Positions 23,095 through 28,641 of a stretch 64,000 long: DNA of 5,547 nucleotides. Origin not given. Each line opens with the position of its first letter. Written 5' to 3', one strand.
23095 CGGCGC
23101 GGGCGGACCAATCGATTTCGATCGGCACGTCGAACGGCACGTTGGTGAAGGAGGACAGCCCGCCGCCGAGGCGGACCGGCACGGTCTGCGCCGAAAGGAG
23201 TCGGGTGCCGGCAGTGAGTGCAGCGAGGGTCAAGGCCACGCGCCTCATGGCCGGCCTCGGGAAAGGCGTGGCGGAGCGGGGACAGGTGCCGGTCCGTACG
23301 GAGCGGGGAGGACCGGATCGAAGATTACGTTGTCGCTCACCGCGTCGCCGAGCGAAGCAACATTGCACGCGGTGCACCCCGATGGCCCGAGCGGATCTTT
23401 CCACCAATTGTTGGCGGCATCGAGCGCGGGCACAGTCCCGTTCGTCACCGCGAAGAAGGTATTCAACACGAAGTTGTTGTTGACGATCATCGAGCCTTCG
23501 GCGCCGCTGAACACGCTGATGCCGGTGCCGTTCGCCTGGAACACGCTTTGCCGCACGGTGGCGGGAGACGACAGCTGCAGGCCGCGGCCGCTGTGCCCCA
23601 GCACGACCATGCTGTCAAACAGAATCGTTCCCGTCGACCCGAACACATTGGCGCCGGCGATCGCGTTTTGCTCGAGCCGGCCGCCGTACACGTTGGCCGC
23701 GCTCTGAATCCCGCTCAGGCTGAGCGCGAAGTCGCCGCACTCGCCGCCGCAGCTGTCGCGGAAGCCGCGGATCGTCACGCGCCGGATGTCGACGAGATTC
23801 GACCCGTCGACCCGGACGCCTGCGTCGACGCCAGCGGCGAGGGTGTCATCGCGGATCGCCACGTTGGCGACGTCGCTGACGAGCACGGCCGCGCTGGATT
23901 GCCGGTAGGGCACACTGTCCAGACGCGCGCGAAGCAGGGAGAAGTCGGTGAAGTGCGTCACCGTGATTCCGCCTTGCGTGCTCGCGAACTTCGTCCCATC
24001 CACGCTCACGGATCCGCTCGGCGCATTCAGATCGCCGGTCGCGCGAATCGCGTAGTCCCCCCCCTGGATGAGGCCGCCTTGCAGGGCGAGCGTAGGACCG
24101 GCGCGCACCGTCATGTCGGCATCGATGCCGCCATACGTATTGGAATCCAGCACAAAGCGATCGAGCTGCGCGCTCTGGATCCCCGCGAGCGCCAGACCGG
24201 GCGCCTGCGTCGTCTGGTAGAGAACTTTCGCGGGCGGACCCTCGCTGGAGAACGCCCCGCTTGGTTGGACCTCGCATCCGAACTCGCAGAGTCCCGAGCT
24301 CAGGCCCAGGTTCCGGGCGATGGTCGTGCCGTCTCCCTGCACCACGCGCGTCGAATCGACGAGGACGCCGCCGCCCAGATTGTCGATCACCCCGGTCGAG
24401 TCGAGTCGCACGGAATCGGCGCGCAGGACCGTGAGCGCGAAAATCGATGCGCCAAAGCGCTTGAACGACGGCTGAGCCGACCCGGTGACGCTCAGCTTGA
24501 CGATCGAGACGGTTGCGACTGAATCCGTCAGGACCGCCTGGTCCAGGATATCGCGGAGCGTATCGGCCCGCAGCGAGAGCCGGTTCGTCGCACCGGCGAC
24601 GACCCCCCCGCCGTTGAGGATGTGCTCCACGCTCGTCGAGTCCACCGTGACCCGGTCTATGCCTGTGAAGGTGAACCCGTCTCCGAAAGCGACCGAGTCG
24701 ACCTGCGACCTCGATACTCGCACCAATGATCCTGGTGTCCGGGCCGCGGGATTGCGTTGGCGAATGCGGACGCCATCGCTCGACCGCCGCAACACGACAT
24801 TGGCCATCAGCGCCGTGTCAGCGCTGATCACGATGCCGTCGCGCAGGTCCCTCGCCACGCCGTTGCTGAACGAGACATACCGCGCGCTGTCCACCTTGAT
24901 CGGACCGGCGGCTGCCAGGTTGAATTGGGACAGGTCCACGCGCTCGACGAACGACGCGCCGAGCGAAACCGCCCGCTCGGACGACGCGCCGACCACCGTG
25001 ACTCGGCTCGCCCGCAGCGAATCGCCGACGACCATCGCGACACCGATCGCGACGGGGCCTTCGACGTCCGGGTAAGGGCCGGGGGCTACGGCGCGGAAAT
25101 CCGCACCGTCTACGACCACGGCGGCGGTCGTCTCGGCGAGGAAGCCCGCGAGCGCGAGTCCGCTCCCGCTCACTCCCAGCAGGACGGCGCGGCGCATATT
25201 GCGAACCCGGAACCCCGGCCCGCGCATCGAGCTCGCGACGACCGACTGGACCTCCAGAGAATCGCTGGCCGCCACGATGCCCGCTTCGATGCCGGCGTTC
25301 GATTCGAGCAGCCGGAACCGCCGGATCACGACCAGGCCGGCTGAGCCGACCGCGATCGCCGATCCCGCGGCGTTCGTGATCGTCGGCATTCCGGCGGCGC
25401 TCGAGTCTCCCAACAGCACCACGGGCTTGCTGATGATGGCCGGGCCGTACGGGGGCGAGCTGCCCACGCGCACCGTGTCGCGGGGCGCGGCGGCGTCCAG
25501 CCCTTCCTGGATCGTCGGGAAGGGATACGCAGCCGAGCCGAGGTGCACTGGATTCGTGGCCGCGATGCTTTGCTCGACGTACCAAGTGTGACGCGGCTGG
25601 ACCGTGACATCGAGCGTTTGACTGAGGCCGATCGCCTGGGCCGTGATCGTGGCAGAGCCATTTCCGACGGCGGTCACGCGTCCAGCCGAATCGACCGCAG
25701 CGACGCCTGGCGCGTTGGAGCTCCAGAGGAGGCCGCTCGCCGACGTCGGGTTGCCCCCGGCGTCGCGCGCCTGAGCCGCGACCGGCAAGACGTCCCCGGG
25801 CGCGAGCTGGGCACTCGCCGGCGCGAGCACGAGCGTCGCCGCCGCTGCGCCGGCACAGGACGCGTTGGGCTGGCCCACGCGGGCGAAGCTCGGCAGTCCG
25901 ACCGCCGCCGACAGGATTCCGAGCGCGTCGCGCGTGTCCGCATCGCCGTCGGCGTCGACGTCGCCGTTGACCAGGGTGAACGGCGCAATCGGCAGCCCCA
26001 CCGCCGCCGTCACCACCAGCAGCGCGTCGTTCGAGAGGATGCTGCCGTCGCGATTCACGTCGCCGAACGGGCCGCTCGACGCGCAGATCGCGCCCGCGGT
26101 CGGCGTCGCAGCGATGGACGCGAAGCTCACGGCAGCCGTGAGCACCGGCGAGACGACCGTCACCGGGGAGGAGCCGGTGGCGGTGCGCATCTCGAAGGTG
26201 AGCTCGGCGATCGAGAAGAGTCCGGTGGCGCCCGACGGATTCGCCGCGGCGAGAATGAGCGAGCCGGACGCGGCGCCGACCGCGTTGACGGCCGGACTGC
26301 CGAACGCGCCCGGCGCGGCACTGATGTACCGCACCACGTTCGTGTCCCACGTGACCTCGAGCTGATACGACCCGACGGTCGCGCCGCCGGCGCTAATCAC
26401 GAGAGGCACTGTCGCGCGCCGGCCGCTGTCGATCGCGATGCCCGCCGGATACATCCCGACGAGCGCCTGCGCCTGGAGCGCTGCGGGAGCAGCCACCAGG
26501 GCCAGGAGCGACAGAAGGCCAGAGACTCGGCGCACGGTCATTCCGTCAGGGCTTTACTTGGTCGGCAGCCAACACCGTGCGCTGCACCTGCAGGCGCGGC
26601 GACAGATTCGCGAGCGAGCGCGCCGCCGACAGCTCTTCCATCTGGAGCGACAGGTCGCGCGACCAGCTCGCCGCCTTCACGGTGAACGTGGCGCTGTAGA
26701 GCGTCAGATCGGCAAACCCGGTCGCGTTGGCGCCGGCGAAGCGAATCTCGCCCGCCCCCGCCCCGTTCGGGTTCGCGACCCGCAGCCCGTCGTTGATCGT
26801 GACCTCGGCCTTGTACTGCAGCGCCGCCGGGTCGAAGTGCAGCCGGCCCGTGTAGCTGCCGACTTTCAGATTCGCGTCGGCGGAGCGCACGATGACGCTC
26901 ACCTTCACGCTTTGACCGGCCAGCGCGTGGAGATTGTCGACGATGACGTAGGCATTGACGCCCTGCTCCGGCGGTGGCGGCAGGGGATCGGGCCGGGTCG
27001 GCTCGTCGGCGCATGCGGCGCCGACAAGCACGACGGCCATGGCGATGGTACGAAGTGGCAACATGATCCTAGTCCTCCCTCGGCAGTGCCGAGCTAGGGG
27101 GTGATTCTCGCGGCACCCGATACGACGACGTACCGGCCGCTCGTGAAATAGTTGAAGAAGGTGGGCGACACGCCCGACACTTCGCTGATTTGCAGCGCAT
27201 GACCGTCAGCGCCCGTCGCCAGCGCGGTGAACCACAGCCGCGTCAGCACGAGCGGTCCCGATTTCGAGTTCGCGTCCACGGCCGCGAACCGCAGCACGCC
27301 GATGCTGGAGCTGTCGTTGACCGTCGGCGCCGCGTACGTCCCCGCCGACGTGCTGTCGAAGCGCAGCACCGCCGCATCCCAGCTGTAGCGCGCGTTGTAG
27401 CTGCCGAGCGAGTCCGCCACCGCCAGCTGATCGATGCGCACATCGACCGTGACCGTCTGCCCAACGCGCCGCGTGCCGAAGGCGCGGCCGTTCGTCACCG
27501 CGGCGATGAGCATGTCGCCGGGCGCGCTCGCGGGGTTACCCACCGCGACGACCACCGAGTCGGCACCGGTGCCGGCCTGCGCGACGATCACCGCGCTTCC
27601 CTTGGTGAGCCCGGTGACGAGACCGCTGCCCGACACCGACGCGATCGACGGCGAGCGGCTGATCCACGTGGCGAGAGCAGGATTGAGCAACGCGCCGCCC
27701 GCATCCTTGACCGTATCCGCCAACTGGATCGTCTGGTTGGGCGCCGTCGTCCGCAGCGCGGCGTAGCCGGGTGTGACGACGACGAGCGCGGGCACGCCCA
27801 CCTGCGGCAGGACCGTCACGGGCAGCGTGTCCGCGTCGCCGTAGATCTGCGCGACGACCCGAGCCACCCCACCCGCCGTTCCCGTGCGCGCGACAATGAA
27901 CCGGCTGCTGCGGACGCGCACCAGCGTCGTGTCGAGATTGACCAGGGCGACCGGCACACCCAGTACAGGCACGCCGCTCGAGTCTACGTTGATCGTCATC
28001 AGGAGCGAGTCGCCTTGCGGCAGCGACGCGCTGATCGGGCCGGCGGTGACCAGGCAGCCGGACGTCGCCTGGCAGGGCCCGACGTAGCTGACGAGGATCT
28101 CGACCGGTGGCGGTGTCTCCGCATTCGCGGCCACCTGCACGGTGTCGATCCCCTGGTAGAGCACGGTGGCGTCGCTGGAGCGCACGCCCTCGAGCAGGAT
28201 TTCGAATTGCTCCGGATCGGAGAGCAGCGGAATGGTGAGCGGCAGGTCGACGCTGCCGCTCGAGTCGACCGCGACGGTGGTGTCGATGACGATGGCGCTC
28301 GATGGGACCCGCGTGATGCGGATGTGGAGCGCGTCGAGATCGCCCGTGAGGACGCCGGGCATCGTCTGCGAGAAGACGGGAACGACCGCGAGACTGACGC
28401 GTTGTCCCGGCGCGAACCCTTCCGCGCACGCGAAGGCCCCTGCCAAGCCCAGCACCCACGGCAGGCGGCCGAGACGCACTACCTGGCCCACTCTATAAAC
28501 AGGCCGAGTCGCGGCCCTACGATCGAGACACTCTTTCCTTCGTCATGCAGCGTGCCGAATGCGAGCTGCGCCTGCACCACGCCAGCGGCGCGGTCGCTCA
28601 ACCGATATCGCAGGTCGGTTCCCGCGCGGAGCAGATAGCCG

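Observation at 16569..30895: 14-kb operon encoding a cohesin-dockerin surface assembly with no glycoside hydrolases, headed by a CsgG-like lipoprotein and an OM barrel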

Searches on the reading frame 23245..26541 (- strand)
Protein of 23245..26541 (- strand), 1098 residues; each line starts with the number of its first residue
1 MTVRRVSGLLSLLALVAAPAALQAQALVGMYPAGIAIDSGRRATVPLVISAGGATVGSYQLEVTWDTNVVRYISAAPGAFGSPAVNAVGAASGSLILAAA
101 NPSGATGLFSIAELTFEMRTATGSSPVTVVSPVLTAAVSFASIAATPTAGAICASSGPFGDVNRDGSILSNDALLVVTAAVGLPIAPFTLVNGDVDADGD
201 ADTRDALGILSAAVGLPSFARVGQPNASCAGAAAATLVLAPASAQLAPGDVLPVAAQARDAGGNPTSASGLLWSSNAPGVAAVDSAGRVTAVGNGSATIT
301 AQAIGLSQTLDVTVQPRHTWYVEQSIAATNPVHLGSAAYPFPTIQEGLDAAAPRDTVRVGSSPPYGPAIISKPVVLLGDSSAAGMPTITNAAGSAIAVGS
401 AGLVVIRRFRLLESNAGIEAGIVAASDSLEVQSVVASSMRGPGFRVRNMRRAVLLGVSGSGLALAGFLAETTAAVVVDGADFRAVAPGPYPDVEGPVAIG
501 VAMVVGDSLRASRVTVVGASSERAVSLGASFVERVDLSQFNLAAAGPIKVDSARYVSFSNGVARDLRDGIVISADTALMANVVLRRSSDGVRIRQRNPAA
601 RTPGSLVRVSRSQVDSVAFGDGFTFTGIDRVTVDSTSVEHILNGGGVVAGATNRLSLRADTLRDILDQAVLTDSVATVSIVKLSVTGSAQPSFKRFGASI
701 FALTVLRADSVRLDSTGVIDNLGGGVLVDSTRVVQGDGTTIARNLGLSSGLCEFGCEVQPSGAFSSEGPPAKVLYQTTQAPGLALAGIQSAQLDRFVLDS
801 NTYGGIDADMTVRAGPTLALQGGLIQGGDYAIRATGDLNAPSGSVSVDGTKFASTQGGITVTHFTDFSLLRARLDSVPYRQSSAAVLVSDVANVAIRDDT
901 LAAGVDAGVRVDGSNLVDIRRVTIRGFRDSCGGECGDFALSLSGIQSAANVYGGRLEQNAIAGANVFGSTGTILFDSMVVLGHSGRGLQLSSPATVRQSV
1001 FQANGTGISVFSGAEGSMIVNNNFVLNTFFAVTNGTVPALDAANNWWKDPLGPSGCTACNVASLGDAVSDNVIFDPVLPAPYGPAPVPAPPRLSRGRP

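Call 3: search_protein_families(library=pfam, proteins=[window:23245-26541:-], max_evalue=0.1)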
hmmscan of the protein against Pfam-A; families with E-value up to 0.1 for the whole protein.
window:23245-26541:- (1098 aa): 6 families
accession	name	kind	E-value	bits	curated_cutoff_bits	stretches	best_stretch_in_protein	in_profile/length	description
PF13229.12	Beta_helix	-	3.2e-08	33.8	25.9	1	885-1028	2-138/158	Right handed beta helix region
PF05048.19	NosD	-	2.7e-07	30.7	23.6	1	878-1046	33-186/212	Periplasmic copper-binding protein (NosD)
PF02368.24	Big_2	-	3.4e-05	24.1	22.8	1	255-301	18-66/79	Bacterial Ig-like domain (group 2)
PF22359.2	Big-like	-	0.00014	22.4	27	1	275-315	7-47/48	Bacterial Ig-like domain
PF00404.24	Dockerin_1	-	0.00066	20.3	22.9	1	160-207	2-50/57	Dockerin type I domain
PF00963.24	Cohesin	-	0.013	16.1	24.1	1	40-131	13-116/139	Cohesin domain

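Call 8: search_protein_families(library=ncbifam, proteins=[window:23245-26541:-], max_evalue=0.1)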
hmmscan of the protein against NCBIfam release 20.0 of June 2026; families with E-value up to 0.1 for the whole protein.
window:23245-26541:- (1098 aa): 1 family
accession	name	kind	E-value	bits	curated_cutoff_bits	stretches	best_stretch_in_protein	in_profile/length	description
TIGR04247.1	NosD_copper_fam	subfamily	1.1e-07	30.8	300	1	989-1050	247-311/377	nitrous oxide reductase family maturation protein NosD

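Call 61: search_solved_structures(query=window:23245-26541:-, max_evalue=1)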
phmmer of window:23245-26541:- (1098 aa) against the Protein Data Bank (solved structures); distinct sequences matched with E-value up to 1: 6.
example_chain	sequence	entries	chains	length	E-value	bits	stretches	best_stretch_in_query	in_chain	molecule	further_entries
6n1a_A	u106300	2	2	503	0.051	14.8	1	234-314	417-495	Carbohydrate-binding protein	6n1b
8zdj_S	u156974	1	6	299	0.18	12.9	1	231-314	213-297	Tail Tube Protein (gp13)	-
8zdl_S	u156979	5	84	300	0.18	12.9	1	231-314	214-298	Tail Tube Protein (gp13)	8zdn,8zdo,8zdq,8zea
2zwk_A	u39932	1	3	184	0.38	11.8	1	271-316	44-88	Intimin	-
2zqk_A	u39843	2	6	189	0.4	11.8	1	271-316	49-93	Intimin | Intimin adherence protein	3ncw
3ncx_A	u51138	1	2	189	0.41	11.8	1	271-316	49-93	Intimin adherence protein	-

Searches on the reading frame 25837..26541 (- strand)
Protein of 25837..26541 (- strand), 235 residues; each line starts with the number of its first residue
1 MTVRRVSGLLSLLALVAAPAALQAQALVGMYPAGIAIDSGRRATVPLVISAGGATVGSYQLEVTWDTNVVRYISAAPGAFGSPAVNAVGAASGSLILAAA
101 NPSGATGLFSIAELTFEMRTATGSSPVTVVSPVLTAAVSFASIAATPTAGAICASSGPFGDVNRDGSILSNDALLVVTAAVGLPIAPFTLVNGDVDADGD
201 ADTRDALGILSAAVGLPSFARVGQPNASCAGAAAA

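Call 54: find_homologous_proteins(query=window:25837-26541:-, max_evalue=0.001)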
Query seq(235 aa) (235 aa): 7 proteins with E <= 0.001 among 8000 candidates.
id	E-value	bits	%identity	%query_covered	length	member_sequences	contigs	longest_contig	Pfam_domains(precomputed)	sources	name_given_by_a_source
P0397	5.4e-105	368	80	97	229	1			PF00404.25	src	-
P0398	2.2e-104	366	100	78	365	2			PF26918.1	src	-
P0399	1.7e-102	360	82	95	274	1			PF00404.25,PF00963.25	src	-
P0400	1.1e-77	278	69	87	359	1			PF00404.25,PF02368.25,PF26918.1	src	-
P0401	6.1e-67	243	99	54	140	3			-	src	-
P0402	2.2e-63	232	69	76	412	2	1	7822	PF00404.25,PF02368.25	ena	-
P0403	1.4e-52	196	57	83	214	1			PF00404.25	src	-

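Call 55: find_encoding_contigs(protein=P0402, flank=10000, max_places=3)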
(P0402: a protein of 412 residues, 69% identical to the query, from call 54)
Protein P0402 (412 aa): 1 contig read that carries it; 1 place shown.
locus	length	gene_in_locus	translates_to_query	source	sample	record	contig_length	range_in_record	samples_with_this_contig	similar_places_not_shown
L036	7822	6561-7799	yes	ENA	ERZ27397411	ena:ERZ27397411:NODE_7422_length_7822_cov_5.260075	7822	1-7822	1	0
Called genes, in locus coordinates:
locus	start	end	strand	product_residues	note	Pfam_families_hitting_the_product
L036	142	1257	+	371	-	PF02163:Peptidase_M50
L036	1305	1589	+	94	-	-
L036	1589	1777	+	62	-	PF00512:HisKA (weak)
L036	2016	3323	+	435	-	PF13432:TPR_16 (faint), PF03783:CsgG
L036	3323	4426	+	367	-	-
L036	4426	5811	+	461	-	PF02368:Big_2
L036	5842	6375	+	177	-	PF00963:Cohesin (weak)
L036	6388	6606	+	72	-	-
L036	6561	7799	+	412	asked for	PF00404:Dockerin_1 (weak), PF02368:Big_2 (weak)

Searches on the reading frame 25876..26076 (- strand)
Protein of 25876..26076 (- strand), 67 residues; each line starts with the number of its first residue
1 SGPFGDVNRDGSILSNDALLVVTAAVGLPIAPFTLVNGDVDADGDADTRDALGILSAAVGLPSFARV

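Call 38: search_solved_structures(query=A4, max_evalue=1, show_alignments=1)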
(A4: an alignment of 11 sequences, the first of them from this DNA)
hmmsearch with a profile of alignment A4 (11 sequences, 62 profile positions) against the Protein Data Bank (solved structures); distinct sequences matched with E-value up to 1: 23.
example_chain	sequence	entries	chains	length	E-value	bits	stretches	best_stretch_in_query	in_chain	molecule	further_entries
4uyq_B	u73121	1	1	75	1.3e-05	28.2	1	3-53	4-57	Cellulosomal scaffoldin adaptor protein B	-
4uyp_B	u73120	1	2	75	1.6e-05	27.8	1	3-53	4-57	Cellulosomal scaffoldin adaptor protein B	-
8ajy_B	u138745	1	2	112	5.8e-05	26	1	35-57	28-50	Dockerin from ScaH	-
8x39_A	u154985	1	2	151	0.00013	25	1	3-49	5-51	Serine protease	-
8x3a_A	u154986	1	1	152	0.00013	24.9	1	3-49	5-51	Serine protease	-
1ohz_B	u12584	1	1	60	0.00063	22.7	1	4-53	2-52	ENDO-1,4-BETA-XYLANASE Y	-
2ccl_B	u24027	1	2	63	0.00084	22.3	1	3-53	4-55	ENDO-1,4-BETA-XYLANASE Y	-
4fl4_A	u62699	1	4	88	0.0014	21.6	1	3-55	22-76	Glycoside hydrolase family 9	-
2mte_A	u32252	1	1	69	0.0064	19.5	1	3-53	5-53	Cellulose 1,4-beta-cellobiosidase (reducing end) CelS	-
1daq_A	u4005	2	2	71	0.0077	19.2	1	3-53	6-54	ENDOGLUCANASE SS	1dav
4cj0_A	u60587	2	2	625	0.0079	19.2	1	3-55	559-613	ENDOGLUCANASE D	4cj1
1clc_A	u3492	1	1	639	0.0081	19.2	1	3-55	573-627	ENDOGLUCANASE CELD; EC: 3.2.1.4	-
6kg9_A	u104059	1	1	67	0.0093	19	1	3-51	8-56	And cellulose-binding endoglucanase family 9 CelL ortholog dockerin domain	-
2y3n_B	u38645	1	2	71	0.012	18.6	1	4-53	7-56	CELLULOSOMAL FAMILY-48 PROCESSIVE GLYCOSIDE HYDROLASE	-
5m2s_B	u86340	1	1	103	0.056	16.5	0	2-21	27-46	Doc8: Type I dockerin repeat domain from family 9 glycoside hydrolase WP_009982745[Ruminoc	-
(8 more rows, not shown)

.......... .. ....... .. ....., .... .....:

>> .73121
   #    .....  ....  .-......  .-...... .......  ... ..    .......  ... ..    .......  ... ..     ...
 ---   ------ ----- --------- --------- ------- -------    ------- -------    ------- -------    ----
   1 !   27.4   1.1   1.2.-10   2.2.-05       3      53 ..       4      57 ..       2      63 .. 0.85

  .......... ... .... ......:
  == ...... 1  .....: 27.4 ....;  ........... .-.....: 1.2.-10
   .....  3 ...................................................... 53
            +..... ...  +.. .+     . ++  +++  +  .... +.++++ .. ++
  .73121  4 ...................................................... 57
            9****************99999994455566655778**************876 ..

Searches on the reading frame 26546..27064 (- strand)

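Call 3: search_protein_families(library=pfam, proteins=[window:26546-27064:-], max_evalue=0.1)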
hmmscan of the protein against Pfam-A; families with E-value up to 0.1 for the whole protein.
window:26546-27064:- (172 aa): 1 family
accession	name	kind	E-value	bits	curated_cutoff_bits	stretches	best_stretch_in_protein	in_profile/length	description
PF00963.24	Cohesin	-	1.3e-05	25.8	24.1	1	42-133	5-105/139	Cohesin domain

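Call 8: search_protein_families(library=ncbifam, proteins=[window:26546-27064:-], max_evalue=0.1)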
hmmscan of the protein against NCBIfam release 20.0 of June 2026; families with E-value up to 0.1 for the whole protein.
window:26546-27064:- (172 aa): 0 families

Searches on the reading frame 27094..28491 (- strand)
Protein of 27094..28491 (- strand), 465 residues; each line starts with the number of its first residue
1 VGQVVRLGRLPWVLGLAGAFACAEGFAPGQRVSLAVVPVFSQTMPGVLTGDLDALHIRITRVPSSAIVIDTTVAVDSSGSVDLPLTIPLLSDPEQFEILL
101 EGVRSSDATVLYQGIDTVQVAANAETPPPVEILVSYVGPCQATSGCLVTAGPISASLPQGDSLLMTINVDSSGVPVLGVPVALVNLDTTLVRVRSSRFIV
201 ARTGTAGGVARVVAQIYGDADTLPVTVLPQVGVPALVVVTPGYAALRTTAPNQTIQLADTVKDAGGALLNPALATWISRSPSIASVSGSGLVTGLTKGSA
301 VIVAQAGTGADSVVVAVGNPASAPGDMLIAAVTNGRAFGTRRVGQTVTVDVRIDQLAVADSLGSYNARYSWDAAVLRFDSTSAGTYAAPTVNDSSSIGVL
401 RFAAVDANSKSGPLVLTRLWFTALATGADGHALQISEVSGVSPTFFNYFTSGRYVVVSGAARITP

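Call 3: search_protein_families(library=pfam, proteins=[window:27094-28491:-], max_evalue=0.1)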
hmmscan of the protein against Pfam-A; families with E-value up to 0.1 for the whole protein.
window:27094-28491:- (465 aa): 3 families
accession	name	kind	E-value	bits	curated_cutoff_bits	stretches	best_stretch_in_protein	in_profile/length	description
PF02368.24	Big_2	-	3.5e-06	27.3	22.8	1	274-316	36-78/79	Bacterial Ig-like domain (group 2)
PF00963.24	Cohesin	-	4e-06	27.5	24.1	1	342-433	11-111/139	Cohesin domain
PF22359.2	Big-like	-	0.006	17.2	27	1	274-319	3-48/48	Bacterial Ig-like domain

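Call 8: search_protein_families(library=ncbifam, proteins=[window:27094-28491:-], max_evalue=0.1)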
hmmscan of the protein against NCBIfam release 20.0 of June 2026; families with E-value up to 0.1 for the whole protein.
window:27094-28491:- (465 aa): 0 families

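Call 92: list_cluster_members(proteins=[window:27094-28491:-, window:26546-27064:-, window:23245-26541:-, window:20564-23248:-, window:18990-20567:-, window:16569-18920:-])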
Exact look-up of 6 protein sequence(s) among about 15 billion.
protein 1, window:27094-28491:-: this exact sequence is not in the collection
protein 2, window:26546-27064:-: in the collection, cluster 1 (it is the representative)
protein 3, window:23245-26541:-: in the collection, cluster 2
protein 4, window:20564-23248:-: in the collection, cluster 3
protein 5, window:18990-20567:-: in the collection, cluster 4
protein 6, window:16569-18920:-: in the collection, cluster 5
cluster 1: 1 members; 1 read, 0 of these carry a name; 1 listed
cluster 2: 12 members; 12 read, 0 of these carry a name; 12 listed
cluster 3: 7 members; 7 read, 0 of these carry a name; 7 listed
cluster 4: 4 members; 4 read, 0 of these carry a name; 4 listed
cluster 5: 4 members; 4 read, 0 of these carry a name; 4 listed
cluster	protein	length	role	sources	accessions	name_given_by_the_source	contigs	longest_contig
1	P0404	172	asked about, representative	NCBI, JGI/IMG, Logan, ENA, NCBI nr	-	-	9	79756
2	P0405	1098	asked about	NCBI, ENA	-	-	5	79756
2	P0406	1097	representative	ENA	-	-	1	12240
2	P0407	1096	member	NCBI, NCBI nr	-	-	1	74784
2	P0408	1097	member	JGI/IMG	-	-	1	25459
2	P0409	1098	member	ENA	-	-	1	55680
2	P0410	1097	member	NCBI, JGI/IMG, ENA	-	-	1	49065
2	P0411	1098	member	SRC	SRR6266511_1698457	-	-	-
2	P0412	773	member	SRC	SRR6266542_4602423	-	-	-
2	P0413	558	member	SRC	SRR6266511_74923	-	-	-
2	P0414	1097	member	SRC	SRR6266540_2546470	-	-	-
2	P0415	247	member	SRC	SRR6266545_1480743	-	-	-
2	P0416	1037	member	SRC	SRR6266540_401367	-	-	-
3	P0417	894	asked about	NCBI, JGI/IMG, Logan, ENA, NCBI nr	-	-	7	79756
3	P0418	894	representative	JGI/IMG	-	-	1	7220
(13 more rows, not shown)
